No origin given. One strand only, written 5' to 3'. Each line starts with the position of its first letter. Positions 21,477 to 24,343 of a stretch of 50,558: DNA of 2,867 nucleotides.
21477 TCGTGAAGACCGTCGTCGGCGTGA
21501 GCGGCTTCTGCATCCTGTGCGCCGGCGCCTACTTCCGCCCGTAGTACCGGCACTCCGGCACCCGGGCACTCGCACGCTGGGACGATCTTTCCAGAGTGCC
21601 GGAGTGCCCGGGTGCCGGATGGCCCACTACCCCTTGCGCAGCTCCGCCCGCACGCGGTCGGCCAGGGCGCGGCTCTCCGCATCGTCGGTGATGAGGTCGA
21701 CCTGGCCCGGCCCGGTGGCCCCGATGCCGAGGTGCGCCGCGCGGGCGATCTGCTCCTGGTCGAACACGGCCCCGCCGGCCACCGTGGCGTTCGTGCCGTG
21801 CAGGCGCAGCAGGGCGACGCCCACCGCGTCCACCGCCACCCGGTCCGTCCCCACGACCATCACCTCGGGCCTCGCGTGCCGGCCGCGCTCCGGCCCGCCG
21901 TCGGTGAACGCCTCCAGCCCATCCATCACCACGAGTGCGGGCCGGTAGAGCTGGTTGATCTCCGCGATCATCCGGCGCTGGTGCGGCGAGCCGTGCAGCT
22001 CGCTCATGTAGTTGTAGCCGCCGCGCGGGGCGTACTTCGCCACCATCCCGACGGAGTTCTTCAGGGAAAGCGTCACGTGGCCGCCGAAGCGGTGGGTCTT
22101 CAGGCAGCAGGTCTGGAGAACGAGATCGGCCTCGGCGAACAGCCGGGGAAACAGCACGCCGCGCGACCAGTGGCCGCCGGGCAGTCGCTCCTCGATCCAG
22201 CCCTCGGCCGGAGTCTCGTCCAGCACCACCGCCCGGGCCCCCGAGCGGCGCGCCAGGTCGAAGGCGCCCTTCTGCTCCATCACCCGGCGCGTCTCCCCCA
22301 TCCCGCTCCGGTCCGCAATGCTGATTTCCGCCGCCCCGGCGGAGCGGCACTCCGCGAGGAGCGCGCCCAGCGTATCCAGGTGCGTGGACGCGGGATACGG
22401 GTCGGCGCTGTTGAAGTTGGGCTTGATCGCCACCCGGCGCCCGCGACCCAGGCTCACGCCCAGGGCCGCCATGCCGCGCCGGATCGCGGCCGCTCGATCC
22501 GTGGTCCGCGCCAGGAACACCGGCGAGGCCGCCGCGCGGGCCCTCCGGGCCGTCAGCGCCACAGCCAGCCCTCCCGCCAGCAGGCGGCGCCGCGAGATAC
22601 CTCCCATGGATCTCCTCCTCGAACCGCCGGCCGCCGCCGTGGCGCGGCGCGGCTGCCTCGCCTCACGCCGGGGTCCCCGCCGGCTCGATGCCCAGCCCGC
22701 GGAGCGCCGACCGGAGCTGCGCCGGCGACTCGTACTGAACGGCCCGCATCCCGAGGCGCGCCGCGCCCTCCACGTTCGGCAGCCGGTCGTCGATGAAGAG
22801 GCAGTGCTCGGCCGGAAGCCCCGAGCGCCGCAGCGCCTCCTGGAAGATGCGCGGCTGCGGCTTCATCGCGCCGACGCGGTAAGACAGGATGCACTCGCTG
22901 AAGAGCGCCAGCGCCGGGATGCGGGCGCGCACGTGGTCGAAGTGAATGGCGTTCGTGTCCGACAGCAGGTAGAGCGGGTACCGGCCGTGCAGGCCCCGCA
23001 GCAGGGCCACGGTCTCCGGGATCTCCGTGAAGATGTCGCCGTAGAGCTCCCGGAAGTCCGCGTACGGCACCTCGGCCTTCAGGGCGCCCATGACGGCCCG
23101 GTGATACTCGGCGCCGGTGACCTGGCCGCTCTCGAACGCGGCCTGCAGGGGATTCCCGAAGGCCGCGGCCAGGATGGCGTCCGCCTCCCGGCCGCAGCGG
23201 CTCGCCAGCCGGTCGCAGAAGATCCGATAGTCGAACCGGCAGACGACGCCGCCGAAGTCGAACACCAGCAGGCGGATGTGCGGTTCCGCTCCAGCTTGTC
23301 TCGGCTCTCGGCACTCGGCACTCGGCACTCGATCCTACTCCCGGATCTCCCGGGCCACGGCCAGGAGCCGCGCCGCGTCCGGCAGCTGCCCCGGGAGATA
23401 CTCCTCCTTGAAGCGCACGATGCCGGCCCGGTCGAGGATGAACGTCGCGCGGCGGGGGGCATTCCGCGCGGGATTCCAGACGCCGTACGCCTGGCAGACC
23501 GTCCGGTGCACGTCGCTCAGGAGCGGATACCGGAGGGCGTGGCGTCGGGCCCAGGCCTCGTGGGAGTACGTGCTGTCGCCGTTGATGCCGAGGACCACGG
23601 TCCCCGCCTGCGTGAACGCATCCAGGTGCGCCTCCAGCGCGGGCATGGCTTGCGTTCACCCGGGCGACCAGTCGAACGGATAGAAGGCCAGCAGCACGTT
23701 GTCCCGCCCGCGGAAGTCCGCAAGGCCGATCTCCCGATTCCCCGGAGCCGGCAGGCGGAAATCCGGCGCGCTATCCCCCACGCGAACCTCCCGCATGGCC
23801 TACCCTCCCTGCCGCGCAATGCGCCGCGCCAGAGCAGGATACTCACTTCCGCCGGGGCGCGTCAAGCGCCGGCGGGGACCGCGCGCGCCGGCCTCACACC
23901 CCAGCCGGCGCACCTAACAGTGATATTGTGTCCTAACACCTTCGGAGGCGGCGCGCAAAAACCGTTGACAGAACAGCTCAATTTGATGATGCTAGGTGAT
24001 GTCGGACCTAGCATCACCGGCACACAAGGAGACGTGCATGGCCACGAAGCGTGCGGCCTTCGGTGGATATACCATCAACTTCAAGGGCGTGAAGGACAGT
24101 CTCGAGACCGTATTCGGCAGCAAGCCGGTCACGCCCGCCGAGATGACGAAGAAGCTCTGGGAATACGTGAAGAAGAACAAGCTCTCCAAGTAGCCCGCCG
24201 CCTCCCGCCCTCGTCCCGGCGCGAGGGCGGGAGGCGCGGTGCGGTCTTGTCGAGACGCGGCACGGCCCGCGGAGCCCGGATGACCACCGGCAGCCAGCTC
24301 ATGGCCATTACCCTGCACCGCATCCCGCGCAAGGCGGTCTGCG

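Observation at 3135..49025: Nearly every intergenic spacer carries a hairpin whose arms are tandem 7-9-nt repeats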

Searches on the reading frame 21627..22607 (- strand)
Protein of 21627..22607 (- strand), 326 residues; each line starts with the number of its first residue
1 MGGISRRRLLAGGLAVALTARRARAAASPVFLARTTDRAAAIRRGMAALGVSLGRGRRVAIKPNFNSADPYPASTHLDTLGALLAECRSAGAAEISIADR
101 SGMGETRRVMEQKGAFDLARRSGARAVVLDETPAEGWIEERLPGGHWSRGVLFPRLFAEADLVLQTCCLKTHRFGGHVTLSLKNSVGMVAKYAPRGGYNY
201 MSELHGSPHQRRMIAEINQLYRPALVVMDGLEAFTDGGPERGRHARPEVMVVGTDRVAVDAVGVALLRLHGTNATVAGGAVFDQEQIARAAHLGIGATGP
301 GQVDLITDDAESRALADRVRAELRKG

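Call 38: search_protein_families(library=pfam, proteins=[window:21627-22607:-])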
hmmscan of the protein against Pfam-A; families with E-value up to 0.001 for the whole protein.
window:21627-22607:- (326 aa): 1 family
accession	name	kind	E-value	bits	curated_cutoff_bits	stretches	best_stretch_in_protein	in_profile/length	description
PF04015.17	DUF362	-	1.6e-39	136.5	24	1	59-264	1-199/200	Domain of unknown function (DUF362)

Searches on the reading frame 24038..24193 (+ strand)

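Call 39: search_protein_families(library=pfam, proteins=[window:24038-24193:+])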
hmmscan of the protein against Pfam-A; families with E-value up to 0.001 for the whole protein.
window:24038-24193:+ (51 aa): 1 family
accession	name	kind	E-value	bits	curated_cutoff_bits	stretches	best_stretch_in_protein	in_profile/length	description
PF02201.23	SWIB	-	1.1e-06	28.8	25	1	18-50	5-37/74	SWIB/MDM2 domain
